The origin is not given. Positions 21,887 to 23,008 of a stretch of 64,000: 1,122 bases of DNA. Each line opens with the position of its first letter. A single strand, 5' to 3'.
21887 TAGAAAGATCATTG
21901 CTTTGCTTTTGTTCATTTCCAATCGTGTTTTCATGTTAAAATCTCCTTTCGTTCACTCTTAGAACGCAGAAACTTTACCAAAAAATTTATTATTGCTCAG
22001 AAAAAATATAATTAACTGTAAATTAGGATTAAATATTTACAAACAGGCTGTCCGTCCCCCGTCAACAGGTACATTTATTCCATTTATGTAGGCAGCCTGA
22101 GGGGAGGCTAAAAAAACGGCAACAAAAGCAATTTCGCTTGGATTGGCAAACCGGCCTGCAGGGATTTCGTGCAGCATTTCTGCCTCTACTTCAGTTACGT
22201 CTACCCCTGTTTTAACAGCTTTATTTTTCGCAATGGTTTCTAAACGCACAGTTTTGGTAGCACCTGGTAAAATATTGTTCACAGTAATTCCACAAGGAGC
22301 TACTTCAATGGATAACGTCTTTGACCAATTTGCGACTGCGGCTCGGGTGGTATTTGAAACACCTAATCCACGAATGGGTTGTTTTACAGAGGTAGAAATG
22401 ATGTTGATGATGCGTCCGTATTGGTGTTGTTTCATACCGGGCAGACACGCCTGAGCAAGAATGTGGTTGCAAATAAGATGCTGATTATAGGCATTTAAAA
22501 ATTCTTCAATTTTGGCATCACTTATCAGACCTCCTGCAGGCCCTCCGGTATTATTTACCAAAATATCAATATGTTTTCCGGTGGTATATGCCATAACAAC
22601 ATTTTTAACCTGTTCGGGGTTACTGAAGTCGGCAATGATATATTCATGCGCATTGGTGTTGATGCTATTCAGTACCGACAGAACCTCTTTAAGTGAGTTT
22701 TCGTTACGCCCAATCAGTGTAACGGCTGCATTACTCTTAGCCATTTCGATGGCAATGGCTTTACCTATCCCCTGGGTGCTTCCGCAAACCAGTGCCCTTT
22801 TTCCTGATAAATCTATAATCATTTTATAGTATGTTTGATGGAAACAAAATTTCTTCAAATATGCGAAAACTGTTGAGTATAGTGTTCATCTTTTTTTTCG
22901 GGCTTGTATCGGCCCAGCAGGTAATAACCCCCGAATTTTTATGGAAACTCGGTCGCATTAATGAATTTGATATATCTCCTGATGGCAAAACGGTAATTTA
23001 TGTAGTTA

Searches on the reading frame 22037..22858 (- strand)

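Call 33: search_protein_families(library=pfam, proteins=[window:22037-22858:-], max_evalue=0.00001)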
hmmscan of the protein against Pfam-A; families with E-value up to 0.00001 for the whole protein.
window:22037-22858:- (273 aa): 2 families
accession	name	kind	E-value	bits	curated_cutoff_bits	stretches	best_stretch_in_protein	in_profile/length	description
PF13561.12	adh_short_C2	-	2.4e-39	135.7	27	1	28-269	5-235/236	Enoyl-(Acyl carrier protein) reductase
PF00106.31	adh_short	-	1.7e-34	119.5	26.6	1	20-211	1-192/195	short chain dehydrogenase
